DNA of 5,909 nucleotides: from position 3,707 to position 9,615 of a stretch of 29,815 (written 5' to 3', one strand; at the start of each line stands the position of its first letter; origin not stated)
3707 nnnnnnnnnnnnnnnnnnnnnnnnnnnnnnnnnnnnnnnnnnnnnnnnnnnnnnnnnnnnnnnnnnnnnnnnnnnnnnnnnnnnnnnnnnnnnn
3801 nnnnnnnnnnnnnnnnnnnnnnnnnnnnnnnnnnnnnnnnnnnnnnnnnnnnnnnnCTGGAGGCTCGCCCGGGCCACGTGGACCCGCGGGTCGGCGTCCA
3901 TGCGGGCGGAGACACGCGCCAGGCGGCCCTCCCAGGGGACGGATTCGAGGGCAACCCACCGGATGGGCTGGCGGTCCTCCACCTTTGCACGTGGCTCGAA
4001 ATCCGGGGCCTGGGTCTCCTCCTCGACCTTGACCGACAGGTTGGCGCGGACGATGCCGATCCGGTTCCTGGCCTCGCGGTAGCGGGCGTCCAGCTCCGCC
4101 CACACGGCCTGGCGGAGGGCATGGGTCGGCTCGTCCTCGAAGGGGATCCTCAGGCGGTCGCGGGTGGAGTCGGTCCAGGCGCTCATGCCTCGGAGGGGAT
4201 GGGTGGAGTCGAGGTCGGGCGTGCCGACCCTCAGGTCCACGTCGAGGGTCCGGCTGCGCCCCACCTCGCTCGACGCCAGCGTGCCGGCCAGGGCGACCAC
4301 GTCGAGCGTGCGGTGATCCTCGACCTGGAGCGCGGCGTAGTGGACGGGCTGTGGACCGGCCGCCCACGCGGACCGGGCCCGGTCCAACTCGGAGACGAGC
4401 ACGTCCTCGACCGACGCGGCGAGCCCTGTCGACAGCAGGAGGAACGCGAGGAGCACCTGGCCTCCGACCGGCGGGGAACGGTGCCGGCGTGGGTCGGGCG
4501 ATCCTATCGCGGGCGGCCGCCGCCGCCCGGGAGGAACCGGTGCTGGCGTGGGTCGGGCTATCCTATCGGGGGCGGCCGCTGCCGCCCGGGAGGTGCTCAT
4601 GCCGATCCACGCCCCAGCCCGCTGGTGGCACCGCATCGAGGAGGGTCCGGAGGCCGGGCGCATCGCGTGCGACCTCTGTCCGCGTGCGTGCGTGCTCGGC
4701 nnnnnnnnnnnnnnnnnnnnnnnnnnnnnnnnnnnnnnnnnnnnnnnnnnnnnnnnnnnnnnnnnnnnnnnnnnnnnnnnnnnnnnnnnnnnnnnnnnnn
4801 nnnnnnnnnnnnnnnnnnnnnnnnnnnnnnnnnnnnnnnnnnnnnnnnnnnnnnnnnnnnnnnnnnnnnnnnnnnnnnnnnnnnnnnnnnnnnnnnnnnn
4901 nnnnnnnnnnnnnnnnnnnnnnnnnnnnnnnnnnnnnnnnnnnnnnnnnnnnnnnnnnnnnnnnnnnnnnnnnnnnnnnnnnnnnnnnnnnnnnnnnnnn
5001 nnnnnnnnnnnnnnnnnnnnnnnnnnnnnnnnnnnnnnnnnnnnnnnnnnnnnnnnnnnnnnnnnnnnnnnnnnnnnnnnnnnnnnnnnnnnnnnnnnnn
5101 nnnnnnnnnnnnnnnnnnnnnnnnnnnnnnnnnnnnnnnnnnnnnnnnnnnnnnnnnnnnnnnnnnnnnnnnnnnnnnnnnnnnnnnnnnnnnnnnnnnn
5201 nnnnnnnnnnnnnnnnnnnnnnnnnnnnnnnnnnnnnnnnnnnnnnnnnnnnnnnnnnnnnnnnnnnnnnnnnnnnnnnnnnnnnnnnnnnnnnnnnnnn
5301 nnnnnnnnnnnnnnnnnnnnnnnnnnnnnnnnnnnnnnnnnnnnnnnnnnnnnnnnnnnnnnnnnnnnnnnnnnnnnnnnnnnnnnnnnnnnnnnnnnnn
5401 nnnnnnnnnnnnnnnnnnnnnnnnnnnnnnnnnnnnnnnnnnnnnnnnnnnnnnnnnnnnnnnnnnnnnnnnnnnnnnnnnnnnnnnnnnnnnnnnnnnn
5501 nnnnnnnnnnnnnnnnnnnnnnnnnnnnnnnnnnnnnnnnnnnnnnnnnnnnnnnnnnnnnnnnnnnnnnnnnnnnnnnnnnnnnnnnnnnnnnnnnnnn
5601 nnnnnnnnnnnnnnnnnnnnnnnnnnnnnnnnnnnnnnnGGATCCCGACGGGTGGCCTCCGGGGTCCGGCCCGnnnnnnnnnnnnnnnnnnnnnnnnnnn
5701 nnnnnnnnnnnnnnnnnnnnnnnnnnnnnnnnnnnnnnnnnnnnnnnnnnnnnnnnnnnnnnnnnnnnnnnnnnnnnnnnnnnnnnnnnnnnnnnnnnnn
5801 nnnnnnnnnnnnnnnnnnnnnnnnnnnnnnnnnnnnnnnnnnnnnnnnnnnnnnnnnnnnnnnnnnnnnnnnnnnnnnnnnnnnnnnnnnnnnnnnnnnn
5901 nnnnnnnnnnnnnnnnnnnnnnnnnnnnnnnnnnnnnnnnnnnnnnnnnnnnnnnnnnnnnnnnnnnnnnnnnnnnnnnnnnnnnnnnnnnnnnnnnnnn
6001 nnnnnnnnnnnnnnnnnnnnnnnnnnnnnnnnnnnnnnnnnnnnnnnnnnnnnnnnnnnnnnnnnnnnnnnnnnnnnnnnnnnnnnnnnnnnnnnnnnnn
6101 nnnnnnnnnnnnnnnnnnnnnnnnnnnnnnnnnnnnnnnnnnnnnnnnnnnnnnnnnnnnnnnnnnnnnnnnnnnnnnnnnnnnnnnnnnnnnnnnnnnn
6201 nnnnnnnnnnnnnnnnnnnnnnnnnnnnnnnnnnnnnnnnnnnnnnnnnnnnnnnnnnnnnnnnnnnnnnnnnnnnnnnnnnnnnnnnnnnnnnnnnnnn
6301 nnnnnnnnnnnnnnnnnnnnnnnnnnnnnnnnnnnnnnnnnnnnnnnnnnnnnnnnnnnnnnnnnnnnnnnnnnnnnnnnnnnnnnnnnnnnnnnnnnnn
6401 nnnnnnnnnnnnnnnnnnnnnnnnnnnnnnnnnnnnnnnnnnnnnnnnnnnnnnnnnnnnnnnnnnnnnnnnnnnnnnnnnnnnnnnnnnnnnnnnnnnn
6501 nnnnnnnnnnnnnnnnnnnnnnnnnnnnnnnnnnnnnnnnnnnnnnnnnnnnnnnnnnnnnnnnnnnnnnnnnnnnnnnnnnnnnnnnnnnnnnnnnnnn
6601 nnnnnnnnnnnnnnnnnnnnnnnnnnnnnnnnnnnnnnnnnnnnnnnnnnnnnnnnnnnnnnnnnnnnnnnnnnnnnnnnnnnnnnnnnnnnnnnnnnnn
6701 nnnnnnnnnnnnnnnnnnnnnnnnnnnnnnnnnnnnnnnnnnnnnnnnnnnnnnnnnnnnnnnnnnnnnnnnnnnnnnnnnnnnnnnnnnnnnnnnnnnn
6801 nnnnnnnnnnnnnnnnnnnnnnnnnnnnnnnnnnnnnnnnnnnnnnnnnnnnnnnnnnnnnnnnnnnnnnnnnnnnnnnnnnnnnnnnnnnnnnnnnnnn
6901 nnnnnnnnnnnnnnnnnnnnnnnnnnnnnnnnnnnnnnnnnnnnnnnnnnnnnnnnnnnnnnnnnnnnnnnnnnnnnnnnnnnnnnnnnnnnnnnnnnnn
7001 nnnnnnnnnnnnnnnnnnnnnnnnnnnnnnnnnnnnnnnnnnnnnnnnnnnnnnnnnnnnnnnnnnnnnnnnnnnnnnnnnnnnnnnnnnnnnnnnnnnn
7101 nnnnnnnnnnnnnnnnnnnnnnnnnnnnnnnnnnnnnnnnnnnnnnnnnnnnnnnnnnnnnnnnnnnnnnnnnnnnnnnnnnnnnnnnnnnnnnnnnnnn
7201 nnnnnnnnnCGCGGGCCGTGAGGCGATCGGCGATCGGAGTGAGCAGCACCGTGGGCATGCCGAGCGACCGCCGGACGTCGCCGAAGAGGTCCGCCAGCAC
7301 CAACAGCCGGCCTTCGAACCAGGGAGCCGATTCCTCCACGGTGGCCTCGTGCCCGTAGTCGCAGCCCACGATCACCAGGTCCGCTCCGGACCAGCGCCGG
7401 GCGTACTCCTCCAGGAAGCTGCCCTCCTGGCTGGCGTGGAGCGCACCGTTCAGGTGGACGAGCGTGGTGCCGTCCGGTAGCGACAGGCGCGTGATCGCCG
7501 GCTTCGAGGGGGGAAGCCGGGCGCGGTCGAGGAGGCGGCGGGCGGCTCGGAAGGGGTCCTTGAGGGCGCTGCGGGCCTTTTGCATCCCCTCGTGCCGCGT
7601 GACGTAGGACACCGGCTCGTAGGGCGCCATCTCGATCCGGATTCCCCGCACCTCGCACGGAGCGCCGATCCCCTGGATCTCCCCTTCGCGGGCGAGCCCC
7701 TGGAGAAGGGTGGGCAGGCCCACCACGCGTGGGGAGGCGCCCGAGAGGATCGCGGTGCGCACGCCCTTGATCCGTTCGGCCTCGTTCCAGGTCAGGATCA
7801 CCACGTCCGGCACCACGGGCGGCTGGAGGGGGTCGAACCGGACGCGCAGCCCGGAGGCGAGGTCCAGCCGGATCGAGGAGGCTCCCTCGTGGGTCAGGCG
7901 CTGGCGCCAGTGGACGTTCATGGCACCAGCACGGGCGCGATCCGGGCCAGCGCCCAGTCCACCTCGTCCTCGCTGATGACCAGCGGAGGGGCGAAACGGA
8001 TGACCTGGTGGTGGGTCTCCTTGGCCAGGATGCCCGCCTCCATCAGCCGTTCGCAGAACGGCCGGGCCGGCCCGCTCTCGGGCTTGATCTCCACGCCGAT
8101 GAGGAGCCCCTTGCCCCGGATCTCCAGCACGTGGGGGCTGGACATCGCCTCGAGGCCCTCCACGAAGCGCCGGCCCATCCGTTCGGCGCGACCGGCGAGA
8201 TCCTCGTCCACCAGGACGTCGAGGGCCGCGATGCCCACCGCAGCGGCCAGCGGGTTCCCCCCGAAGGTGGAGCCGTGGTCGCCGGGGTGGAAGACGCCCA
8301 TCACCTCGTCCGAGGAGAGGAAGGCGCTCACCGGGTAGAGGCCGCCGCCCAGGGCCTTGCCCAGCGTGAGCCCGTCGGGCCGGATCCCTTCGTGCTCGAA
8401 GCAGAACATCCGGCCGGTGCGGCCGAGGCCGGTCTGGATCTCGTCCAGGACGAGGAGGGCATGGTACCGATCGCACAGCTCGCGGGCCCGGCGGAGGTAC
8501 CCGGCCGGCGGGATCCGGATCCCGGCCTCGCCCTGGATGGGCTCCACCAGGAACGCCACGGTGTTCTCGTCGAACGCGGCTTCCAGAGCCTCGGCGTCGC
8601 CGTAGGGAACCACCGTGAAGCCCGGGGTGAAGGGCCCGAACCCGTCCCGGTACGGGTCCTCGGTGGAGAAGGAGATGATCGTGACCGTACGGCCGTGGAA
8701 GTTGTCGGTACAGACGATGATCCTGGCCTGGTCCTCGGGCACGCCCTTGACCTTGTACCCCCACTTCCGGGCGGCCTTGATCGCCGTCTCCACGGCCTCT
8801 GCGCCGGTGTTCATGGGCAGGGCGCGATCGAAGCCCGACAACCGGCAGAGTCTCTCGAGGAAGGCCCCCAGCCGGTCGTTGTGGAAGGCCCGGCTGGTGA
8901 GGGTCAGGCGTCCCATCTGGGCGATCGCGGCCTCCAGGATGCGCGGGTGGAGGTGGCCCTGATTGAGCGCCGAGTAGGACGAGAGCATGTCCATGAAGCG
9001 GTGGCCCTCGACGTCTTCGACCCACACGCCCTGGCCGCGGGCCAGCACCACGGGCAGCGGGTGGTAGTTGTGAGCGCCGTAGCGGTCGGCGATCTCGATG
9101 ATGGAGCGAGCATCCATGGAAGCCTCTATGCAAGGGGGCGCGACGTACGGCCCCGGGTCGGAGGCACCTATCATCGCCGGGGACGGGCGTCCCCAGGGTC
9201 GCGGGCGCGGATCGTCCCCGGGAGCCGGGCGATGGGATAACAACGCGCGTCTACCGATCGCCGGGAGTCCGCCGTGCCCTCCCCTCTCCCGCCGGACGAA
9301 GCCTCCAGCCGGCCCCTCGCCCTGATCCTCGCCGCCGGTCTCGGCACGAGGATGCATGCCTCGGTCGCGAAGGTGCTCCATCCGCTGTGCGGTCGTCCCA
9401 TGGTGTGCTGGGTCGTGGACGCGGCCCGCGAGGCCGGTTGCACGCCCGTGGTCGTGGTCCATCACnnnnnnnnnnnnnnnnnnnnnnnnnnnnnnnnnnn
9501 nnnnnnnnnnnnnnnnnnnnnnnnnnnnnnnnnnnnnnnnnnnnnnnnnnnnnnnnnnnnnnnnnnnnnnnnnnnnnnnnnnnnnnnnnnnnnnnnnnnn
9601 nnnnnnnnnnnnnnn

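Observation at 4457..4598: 59-nt tandem duplication of the radical-SAM leader, including its Shine-Dalgarno, fills the tldD / radical-SAM divergent promoter region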

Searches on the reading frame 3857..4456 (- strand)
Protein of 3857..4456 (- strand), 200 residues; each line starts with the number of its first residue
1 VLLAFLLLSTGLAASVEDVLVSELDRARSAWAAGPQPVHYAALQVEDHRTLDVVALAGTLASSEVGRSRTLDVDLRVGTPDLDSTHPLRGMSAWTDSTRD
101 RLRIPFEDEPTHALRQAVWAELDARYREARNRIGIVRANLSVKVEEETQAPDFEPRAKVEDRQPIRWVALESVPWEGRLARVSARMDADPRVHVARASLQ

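Call 43: find_homologous_proteins(query=window:3857-4456:-, max_evalue=1e-10)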
Query window:3857-4456:- (200 aa): 4 proteins with E <= 1e-10 among 1130 candidates.
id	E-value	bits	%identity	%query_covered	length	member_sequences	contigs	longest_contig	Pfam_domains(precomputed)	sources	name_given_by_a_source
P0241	7.7e-38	148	45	93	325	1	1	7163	-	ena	-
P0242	7.6e-37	145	48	85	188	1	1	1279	-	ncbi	-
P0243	2.1e-35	140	54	75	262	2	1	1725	-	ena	-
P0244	1.7e-18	85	37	83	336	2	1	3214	PF19289.5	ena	-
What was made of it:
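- Tried and rejected: An N-terminal TldD query returned nothing close (call 43).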

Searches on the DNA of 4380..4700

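Call 58: search_rna_families(source=window, start=4380, end=4700, threshold=evalue, max_evalue=1)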
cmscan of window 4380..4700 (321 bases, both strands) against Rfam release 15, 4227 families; matches with E-value up to 1: 1.
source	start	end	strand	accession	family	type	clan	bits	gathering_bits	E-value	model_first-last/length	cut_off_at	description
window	4562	4604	-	RF03006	M23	Gene; sRNA;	-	17.4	41.2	0.78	1-53/53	no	M23 RNA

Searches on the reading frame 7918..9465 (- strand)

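Call 13: search_protein_families(library=pfam, proteins=[window:7918-9465:-])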
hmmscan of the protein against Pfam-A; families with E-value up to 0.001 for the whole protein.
window:7918-9465:- (515 aa): 1 family
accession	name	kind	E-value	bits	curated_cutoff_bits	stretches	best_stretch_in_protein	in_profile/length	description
PF00202.27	Aminotran_3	-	3.9e-123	411.5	30.5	1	129-512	1-402/403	Aminotransferase class-III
